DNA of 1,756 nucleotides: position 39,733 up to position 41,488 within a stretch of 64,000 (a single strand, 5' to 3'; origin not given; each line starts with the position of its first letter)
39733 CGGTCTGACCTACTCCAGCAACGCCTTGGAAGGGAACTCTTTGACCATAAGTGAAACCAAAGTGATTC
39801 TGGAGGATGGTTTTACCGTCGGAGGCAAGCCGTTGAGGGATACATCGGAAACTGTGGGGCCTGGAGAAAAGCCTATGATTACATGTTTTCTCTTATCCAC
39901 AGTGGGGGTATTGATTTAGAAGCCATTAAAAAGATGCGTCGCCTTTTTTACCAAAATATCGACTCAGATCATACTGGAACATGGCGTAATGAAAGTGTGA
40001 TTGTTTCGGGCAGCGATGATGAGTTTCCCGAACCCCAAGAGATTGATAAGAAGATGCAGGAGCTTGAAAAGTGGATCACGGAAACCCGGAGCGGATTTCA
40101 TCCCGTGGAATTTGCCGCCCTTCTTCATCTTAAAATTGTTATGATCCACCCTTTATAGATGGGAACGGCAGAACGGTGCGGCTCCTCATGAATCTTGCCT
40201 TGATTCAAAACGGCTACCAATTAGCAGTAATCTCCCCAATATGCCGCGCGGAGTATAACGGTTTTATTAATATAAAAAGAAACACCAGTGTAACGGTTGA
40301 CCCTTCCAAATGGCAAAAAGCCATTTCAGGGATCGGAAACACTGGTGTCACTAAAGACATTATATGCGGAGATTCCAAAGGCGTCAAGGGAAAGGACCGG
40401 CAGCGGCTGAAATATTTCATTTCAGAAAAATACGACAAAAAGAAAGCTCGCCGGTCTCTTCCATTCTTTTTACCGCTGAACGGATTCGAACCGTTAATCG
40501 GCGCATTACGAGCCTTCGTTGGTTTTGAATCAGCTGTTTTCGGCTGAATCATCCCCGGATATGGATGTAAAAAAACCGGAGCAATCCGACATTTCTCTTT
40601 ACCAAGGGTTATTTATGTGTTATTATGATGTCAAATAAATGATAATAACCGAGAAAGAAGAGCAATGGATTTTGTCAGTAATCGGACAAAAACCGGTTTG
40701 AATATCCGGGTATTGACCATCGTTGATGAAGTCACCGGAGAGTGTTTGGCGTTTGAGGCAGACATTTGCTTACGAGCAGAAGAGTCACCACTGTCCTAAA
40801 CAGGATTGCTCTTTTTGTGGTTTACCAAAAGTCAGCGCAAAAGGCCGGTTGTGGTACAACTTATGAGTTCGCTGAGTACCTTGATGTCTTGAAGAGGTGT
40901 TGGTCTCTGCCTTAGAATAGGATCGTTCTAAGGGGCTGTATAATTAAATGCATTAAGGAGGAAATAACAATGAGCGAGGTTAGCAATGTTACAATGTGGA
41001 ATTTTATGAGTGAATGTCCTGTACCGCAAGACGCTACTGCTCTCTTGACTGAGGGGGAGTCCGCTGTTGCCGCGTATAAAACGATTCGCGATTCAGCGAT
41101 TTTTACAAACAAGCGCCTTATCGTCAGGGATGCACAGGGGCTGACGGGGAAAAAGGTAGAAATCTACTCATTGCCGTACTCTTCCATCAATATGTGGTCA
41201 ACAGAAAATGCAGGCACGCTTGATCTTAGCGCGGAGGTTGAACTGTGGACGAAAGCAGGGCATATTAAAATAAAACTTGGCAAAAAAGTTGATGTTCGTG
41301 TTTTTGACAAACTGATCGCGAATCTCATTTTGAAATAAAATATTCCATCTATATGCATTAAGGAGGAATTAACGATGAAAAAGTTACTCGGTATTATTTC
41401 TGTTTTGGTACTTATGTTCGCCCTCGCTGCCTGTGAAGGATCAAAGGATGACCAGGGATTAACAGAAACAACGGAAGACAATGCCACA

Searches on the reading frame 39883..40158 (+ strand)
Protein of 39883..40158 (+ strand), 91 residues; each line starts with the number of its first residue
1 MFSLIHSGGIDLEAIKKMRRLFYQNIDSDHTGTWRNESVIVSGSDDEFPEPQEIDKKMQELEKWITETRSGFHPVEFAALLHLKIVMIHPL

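Call 22: search_protein_families(library=pfam, proteins=[window:39883-40158:+], max_evalue=0.01)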
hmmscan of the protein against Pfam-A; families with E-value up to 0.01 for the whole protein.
window:39883-40158:+ (91 aa): 1 family
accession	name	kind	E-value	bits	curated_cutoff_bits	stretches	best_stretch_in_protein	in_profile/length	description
PF02661.23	Fic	-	1.1e-10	42.7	24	1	10-90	2-76/93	Fic/DOC family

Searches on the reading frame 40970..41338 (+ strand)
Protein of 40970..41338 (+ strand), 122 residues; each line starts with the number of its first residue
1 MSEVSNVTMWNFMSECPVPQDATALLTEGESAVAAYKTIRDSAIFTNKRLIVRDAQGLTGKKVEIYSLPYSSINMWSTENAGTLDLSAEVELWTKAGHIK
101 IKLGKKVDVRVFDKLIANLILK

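Call 22: search_protein_families(library=pfam, proteins=[window:40970-41338:+], max_evalue=0.01)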
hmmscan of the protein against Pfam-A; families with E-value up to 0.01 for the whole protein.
window:40970-41338:+ (122 aa): 2 families
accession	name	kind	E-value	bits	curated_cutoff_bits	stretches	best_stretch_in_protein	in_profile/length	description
PF08000.17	bPH_1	-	3.3e-36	124.4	27.7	1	8-119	8-121/122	Bacterial PH domain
PF14470.12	bPH_3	-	1.6e-06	28.9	23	1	42-116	24-93/95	Bacterial PH domain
